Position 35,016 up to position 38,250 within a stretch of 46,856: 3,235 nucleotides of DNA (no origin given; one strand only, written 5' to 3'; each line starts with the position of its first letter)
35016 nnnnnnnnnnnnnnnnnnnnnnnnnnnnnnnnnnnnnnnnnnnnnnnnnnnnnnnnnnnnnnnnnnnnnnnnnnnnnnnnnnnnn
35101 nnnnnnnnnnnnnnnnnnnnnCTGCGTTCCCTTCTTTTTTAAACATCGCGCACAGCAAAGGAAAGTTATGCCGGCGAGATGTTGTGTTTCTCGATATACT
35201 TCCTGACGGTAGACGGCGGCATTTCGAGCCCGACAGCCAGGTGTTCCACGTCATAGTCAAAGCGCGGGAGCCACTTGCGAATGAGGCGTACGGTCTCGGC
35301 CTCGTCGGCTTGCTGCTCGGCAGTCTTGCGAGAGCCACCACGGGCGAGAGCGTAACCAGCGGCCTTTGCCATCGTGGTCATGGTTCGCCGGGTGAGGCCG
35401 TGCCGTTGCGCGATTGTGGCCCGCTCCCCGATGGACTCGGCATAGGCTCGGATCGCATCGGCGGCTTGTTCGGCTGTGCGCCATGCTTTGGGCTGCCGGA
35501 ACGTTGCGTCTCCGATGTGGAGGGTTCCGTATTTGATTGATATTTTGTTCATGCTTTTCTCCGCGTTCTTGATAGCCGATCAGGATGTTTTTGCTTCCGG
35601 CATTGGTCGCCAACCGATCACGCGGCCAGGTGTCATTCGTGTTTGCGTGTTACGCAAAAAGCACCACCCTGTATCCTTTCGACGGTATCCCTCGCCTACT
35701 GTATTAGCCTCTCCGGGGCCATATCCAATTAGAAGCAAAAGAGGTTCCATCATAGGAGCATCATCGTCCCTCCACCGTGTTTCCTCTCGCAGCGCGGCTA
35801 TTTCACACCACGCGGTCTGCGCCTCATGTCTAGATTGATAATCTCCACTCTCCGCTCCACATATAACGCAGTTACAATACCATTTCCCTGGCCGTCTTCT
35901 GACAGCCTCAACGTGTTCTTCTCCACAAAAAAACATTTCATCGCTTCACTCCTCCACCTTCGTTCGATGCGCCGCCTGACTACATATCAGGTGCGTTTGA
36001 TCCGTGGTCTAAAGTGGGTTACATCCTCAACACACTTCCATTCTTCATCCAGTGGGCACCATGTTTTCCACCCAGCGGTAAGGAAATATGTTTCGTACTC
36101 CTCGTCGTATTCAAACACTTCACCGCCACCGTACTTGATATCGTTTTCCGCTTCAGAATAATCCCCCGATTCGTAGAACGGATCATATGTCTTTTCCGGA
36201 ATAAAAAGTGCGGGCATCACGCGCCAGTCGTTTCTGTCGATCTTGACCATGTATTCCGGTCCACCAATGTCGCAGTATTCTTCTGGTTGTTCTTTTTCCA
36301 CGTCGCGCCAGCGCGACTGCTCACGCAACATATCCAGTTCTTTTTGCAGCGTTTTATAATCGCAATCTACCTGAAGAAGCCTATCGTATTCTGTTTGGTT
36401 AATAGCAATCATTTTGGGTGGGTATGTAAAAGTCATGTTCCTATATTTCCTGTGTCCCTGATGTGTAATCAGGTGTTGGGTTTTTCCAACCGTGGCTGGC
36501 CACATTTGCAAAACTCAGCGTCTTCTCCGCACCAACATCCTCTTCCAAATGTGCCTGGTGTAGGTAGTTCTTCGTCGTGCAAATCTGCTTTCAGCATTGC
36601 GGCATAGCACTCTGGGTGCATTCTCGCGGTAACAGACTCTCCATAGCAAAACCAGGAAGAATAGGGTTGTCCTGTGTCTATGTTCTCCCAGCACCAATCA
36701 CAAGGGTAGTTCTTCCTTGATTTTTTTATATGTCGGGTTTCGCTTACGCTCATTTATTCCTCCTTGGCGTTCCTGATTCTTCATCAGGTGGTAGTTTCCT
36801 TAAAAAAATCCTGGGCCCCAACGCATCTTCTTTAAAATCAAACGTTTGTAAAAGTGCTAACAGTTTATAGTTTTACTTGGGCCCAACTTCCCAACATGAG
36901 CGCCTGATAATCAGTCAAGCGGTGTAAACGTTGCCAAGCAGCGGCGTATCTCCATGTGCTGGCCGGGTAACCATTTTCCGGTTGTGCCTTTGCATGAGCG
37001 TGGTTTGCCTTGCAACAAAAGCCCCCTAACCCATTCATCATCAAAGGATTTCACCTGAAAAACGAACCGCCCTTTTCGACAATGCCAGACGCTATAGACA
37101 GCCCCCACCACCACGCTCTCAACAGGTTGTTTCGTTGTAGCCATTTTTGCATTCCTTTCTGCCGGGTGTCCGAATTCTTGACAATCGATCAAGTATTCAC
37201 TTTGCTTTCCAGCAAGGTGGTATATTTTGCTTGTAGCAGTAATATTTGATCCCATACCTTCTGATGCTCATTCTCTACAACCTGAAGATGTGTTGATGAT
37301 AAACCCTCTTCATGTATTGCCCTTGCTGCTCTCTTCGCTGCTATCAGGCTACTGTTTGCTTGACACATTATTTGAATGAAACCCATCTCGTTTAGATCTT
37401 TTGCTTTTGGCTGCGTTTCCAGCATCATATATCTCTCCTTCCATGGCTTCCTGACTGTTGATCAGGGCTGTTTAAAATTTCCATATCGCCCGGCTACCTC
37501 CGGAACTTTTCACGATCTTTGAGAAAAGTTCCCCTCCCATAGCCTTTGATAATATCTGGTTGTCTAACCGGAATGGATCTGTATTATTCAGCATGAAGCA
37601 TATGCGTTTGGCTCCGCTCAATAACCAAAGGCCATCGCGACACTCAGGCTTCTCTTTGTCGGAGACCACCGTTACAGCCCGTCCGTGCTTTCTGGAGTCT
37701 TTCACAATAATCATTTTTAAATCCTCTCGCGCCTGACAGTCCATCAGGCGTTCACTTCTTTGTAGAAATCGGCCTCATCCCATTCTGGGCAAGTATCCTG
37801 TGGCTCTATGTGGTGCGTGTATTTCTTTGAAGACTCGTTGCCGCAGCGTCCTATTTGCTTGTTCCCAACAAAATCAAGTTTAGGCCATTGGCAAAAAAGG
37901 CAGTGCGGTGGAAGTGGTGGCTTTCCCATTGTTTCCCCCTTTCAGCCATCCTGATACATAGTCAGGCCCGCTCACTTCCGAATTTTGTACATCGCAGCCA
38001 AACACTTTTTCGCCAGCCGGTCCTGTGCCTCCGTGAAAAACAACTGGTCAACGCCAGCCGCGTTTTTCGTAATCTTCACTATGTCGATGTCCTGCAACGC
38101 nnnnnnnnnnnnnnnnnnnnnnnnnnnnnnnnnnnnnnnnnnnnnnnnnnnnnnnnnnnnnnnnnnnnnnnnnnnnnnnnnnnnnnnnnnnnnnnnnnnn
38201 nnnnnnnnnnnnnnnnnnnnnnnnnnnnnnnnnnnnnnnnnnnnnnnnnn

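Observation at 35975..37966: Family of CCTGA-N7-TCAGG elements, one in front of each of six consecutive small early genes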

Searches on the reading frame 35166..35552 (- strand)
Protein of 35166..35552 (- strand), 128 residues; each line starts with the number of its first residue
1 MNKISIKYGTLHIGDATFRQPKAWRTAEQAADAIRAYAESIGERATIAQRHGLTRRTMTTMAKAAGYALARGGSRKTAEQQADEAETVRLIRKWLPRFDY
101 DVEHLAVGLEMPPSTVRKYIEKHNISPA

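Call 16: search_protein_families(library=pfam, proteins=[window:35166-35552:-], max_evalue=0.01)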
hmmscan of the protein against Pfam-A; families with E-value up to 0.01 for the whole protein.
window:35166-35552:- (128 aa): 2 families
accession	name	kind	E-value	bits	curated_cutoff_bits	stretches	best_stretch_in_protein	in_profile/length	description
PF23433.1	DUF7119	-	0.0013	19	30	1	28-97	9-70/141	Family of unknown function (DUF7119)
PF11799.13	IMS_C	-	0.0031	18.3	20.7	1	23-109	13-96/109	impB/mucB/samB family C-terminal domain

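Call 18: search_protein_families(library=phrogs, proteins=[window:35166-35552:-], max_evalue=0.01)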
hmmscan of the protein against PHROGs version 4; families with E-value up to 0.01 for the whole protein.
window:35166-35552:- (128 aa): 2 families
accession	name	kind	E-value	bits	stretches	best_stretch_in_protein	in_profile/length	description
phrog_6614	-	tail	0.0062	16.1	1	20-87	141-209/548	minor tail protein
phrog_16678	-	unknown function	0.0063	16.9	1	28-123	148-236/259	-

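Call 47: search_protein_representatives(protein=window:35166-35552:-)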
Query: 128 residues. Proteins with E-value up to 0.001 (for the whole library): 3; up to 1e-10: 1; up to 1e-30: 1. The best 3 are listed.
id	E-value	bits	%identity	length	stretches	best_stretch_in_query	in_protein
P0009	1.7e-78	276.4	100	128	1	1-128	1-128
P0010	5.7e-05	39.3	30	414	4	32-76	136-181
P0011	3.0e-04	36.9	35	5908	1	64-100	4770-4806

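Call 49: search_protein_families(library=pfam, proteins=[window:35166-35552:-], max_evalue=5)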
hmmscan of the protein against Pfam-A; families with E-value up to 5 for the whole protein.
window:35166-35552:- (128 aa): 5 families
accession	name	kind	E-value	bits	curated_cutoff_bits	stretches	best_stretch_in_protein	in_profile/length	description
PF23433.1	DUF7119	-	0.0013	19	30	1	28-97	9-70/141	Family of unknown function (DUF7119)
PF11799.13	IMS_C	-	0.0031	18.3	20.7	1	23-109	13-96/109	impB/mucB/samB family C-terminal domain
PF13384.12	HTH_23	-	0.09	13.1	24.6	1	29-57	6-33/50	Homeodomain-like domain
PF11588.13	DUF3243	-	0.11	13.2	27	1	36-81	8-53/79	Protein of unknown function (DUF3243)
PF18603.7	LAL_C2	-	0.17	12.6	29.4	1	44-86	28-70/78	L-amino acid ligase C-terminal domain 2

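Call 50: search_solved_structures(query=window:35166-35552:-, max_evalue=10, show_alignments=2)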
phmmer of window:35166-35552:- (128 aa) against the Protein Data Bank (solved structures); distinct sequences matched with E-value up to 10: 5.
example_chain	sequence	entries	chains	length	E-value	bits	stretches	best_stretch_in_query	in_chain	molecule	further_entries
7sx3_D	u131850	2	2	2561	0.25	14.6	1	78-125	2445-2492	UNC79,Protein unc-79 homolog,Protein unc-79 homolog | UNC79,Protein unc-79 homolog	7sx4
7wji_B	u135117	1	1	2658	0.26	14.5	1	78-125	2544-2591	Protein unc-79 homolog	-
28nt_e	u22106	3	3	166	0.42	13.9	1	12-73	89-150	Small ribosomal subunit protein uS5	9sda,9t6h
7w7g_A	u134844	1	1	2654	0.94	12.7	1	78-125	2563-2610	Protein unc-79 homolog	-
3zcd_A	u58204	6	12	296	6.8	10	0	19-74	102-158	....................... | FARNESYL PYROPHOSPHATE SYNTHASE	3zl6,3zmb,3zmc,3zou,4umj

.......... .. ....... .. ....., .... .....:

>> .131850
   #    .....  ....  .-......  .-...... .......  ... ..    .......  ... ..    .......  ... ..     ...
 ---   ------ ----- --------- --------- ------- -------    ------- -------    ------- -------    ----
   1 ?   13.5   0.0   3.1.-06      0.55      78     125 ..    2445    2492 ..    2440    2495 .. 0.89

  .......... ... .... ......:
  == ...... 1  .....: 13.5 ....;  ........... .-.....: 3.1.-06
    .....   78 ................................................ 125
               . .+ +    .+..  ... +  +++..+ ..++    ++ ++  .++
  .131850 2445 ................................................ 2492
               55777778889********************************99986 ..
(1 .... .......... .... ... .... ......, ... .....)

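Call 56: predict_structure(protein=window:35166-35552:-)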
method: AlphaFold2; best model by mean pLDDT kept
length: 128 residues; sequences in the alignment: 1
mean_pLDDT: 68.8   pTM: 0.55
mean pLDDT of the five models: 68.8, 66.4, 58.3, 55.4, 54.2
residues with pLDDT >= 90: 12; 70-90: 43; 50-70: 64; < 50: 9
segments of 3 or more residues with pLDDT < 50: 1-4
pLDDT, mean of each block of 10 residues (from residue 1): 50 55 55 55 52 62 66 74 82 87 89 90 79
secondary structure, 60 per line:
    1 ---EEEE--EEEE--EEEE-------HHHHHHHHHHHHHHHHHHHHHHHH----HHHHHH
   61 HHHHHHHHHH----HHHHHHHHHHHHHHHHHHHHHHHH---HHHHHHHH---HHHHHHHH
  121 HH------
elements in order: E4-7 E10-13 E16-19 H27-50 H55-70 H75-98 H102-109 H113-122

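Call 59: fold_search(model_id=the predicted structure, library=pdb)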
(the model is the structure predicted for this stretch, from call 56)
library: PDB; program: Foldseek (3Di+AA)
matches with E <= 10: 225; with E <= 0.001: 0
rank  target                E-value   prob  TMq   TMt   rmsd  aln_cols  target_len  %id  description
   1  3e7l_C                6.8e-01  0.99  0.33  0.65   1.7        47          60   23  Crystal structure of sigma54 activator NtrC4's DNA binding domain (released 2008-11-25)
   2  9a58_A                6.8e-01  0.15  0.24  0.09  14.6       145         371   13  Integrative model of SIGA-RPOC by crosslinking MS and deep learning (released 2024-09-18)
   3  4fth_A                8.0e-01  0.77  0.31  0.51   3.7        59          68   20  Crystal Structure of NtrC4 DNA-binding domain bound to double-stranded DNA (released 2012-08-29)
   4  3e7l_D                1.1e+00  0.98  0.33  0.63   1.6        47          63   23  Crystal structure of sigma54 activator NtrC4's DNA binding domain (released 2008-11-25)
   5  2apl                  1.1e+00  0.30  0.27  0.23   9.5        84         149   15  Crystal structure of protein PG0816 from Porphyromonas gingivalis (released 2005-09-27)
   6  4fth_B                1.2e+00  0.96  0.33  0.64   1.8        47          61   23  Crystal Structure of NtrC4 DNA-binding domain bound to double-stranded DNA (released 2012-08-29)
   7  5m7n_B                1.2e+00  0.23  0.30  0.10  16.6       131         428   13  Crystal structure of NtrX from Brucella abortus in complex with ATP processed with the CrystalDirect automated mountin (released 2017-01-25)
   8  4roc_A                1.4e+00  0.16  0.30  0.16   7.2       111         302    8  Human TFIIB-related factor 2 (Brf2) and TBP bound to U6#2 promoter (released 2015-12-30)
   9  4hri_B                1.5e+00  0.47  0.37  0.19   7.1        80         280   18  Crystal structure of HetR in complex with a 21-bp palindromic DNA at the upstream of the hetP promoter from Anabaena (released 2013-04-17)
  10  4yrv_B                1.6e+00  0.47  0.38  0.19   6.9        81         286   14  Crystal structure of Anabaena transcription factor HetR complexed with 21-bp DNA from hetP promoter (released 2015-12-02)
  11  7f0r_F                1.6e+00  0.11  0.24  0.13  11.7       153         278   14  Cryo-EM structure of Pseudomonas aeruginosa SutA transcription activation complex (released 2022-07-27)
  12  7kin_F                1.6e+00  0.08  0.23  0.11  19.9       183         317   11  Mycobacterium tuberculosis WT RNAP transcription open promoter complex with WhiB7 promoter (released 2021-04-21)
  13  7bhy_B                1.8e+00  0.63  0.28  0.58   3.3        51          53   18  DNA-binding domain of DeoR in complex with the DNA operator (released 2021-11-10)
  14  3h49_B                2.1e+00  0.15  0.26  0.12   9.0       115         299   16  Crystal structure of a putative Ribokinase (Apo Form) from E.coli at 1.8A resolution (released 2009-04-28)
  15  9ca6_B                2.1e+00  0.08  0.24  0.15  13.2       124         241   13  Rns Pocket Mutant - I14F/I17F (released 2025-06-25)
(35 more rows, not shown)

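Call 72: search_protein_families(library=ncbifam, proteins=[window:35166-35552:-], max_evalue=0.01)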
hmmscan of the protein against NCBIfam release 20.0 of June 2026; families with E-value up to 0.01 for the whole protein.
window:35166-35552:- (128 aa): 0 families

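Call 73: search_protein_families(library=padloc, proteins=[window:35166-35552:-], max_evalue=0.01)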
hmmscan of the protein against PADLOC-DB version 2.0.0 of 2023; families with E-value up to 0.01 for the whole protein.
window:35166-35552:- (128 aa): 0 families

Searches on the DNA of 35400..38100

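Call 86: search_rna_families(source=window, start=35400, end=38100, threshold=evalue, max_evalue=1)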
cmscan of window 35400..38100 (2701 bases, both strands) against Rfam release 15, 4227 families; matches with E-value up to 1: 0.
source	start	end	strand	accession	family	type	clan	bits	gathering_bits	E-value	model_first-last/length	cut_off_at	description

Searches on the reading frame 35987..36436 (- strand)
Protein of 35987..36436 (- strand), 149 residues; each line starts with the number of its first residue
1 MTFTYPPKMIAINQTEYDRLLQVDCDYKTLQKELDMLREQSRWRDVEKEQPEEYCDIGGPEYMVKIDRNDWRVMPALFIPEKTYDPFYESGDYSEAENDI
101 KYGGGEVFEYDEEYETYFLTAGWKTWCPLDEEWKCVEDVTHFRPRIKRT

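Call 16: search_protein_families(library=pfam, proteins=[window:35987-36436:-], max_evalue=0.01)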
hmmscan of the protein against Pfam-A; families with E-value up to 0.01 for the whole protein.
window:35987-36436:- (149 aa): 0 families

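Call 18: search_protein_families(library=phrogs, proteins=[window:35987-36436:-], max_evalue=0.01)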
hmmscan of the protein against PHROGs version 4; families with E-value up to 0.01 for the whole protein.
window:35987-36436:- (149 aa): 0 families

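Call 25: find_homologous_proteins(query=window:35987-36436:-)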
Query window:35987-36436:- (149 aa): 1 proteins with E <= 0.001 among 3 candidates.
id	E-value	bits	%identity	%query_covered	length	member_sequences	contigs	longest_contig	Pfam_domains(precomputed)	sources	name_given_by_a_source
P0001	5.2e-100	350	100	100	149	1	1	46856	-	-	-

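Call 72: search_protein_families(library=ncbifam, proteins=[window:35987-36436:-], max_evalue=0.01)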
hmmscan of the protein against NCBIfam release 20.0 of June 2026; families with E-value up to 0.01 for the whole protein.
window:35987-36436:- (149 aa): 0 families

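Call 73: search_protein_families(library=padloc, proteins=[window:35987-36436:-], max_evalue=0.01)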
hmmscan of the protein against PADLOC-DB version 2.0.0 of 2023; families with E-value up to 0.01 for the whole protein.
window:35987-36436:- (149 aa): 0 families

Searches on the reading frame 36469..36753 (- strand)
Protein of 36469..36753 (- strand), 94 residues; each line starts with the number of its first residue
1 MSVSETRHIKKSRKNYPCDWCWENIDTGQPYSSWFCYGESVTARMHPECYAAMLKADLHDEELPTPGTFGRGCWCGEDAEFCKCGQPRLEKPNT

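Call 15: find_encoding_contigs(protein=window:36469-36753:-, flank=10000, max_places=10)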
Protein window:36469-36753:- (94 aa): no gene with exactly this product is on record in the collection.

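Call 16: search_protein_families(library=pfam, proteins=[window:36469-36753:-], max_evalue=0.01)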
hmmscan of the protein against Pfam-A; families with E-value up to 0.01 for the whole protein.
window:36469-36753:- (94 aa): 0 families

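Call 18: search_protein_families(library=phrogs, proteins=[window:36469-36753:-], max_evalue=0.01)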
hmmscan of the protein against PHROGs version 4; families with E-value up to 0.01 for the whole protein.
window:36469-36753:- (94 aa): 1 family
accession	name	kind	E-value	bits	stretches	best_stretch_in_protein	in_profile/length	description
phrog_34549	-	unknown function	0.0046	18.2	1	6-35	23-52/71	-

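Call 39: find_homologous_proteins(query=window:36469-36753:-, max_evalue=0.01)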
Query window:36469-36753:- (94 aa): 7 proteins with E <= 0.01 among 7 candidates.
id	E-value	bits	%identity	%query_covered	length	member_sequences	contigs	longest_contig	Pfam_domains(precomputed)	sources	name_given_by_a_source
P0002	1.1e-63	230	100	100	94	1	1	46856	-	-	-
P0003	3.9e-39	151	68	96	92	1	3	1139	-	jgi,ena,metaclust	metaclust:\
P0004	3.0e-37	145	69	91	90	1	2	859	-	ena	-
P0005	9.2e-34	134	66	91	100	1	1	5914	-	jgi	jgi:hypothetical protein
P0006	1.8e-30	123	61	88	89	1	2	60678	-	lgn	-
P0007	3.0e-27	113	59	88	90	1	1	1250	-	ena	-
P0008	5.9e-26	109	56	91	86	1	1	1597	-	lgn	-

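Call 41: find_encoding_contigs(protein=P0006, flank=10000)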
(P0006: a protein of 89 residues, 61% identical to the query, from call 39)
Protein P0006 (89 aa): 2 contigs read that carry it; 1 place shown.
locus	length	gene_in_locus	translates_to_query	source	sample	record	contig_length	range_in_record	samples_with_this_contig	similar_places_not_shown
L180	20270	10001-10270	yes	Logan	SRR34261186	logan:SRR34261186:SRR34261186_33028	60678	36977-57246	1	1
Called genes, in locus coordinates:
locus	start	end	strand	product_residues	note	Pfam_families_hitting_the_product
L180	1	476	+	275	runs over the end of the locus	PF04055:Radical_SAM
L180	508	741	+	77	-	-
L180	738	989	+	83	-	-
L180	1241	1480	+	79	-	PF01844:HNH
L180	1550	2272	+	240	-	PF09669:Phage_pRha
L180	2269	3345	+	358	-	PF13479:AAA_24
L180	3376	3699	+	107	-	-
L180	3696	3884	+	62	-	-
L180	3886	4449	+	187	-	-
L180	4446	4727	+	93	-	-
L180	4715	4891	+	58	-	-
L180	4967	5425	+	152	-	-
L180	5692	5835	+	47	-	-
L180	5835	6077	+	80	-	PF07131:DUF1382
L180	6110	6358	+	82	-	-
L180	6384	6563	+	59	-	-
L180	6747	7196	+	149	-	-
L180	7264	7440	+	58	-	PF08279:HTH_11 (weak), PF13412:HTH_24 (weak)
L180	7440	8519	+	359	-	-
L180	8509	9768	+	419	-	PF00772:DnaB (weak), PF03796:DnaB_C, PF06745:ATPase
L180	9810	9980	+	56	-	-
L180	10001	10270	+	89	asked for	-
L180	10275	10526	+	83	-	-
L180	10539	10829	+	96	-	-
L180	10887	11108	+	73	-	-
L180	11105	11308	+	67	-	-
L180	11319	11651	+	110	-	-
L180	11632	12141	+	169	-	-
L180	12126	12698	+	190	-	-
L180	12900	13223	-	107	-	PF05622:HOOK (weak), PF27954:CCDC192 (weak)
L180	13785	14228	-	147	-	-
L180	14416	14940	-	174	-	-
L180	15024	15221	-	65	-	-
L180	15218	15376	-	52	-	-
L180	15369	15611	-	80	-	-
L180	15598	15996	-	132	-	-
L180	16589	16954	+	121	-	PF02082:Rrf2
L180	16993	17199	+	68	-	-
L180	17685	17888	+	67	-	-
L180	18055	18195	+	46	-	-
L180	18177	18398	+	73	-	-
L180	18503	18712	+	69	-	-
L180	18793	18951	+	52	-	-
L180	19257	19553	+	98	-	-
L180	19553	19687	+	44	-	-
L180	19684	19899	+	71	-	-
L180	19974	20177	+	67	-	-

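Call 42: find_encoding_contigs(protein=P0005, flank=10000)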
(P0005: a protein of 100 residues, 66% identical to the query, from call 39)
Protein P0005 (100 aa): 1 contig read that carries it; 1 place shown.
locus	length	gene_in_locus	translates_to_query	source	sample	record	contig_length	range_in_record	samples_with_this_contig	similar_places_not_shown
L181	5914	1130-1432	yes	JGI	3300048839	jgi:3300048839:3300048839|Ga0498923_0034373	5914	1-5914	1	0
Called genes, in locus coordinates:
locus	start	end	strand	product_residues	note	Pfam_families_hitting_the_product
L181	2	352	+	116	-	?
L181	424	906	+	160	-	-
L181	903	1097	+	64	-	-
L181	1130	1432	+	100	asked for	-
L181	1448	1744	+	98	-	-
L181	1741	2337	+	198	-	-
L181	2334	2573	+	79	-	-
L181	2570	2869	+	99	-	-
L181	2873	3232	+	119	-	-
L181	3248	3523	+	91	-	-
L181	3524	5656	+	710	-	PF20454:GpA_nuclease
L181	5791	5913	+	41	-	?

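Call 44: find_encoding_contigs(protein=P0003, flank=5000)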
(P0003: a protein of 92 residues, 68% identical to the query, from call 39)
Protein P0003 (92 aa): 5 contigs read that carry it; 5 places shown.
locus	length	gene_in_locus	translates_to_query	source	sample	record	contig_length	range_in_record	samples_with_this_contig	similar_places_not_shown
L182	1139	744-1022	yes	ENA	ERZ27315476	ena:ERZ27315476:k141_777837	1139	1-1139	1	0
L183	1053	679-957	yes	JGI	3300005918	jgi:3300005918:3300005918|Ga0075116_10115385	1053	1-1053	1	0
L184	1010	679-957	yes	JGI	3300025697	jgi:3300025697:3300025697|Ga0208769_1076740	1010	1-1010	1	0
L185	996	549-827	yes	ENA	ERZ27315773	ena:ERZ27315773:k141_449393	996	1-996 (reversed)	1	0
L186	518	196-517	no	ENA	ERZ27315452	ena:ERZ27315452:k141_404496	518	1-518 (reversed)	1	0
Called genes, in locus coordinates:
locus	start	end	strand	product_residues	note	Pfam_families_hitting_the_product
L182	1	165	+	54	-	?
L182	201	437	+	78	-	-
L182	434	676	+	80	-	-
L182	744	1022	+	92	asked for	-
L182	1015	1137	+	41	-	?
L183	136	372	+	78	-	-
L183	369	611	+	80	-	-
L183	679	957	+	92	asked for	-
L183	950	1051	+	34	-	?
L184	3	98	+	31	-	?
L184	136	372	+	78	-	-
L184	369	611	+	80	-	-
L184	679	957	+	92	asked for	-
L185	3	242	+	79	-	?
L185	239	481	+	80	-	-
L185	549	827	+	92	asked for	-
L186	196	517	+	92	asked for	?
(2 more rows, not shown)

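Call 45: find_encoding_contigs(protein=P0004, flank=5000)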
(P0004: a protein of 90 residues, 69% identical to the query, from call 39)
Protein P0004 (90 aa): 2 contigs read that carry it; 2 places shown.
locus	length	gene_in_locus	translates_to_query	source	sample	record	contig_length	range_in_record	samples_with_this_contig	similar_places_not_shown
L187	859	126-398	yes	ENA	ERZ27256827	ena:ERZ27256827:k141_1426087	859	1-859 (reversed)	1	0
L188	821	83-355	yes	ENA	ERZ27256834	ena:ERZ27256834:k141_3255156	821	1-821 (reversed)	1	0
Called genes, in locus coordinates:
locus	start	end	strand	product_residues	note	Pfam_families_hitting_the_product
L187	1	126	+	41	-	?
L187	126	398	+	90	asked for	-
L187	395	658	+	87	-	-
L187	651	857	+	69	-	?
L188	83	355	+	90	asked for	-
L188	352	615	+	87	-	-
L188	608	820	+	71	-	?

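Call 72: search_protein_families(library=ncbifam, proteins=[window:36469-36753:-], max_evalue=0.01)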
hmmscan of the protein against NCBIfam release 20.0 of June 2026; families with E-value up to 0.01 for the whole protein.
window:36469-36753:- (94 aa): 0 families

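Call 73: search_protein_families(library=padloc, proteins=[window:36469-36753:-], max_evalue=0.01)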
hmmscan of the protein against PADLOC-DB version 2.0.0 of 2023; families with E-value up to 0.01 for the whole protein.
window:36469-36753:- (94 aa): 0 families

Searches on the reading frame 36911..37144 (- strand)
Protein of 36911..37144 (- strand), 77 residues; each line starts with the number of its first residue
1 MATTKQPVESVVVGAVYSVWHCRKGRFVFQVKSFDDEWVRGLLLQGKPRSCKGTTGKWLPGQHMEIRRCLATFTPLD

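Call 16: search_protein_families(library=pfam, proteins=[window:36911-37144:-], max_evalue=0.01)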
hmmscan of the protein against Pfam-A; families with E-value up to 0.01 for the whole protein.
window:36911-37144:- (77 aa): 0 families

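Call 18: search_protein_families(library=phrogs, proteins=[window:36911-37144:-], max_evalue=0.01)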
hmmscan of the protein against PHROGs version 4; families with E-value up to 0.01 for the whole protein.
window:36911-37144:- (77 aa): 0 families

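Call 49: search_protein_families(library=pfam, proteins=[window:36911-37144:-], max_evalue=5)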
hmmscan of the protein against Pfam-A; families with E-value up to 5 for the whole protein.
window:36911-37144:- (77 aa): 0 families

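Call 72: search_protein_families(library=ncbifam, proteins=[window:36911-37144:-], max_evalue=0.01)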
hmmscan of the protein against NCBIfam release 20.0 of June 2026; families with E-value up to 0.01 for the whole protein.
window:36911-37144:- (77 aa): 0 families

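Call 73: search_protein_families(library=padloc, proteins=[window:36911-37144:-], max_evalue=0.01)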
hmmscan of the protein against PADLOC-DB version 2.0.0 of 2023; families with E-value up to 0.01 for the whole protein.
window:36911-37144:- (77 aa): 0 families
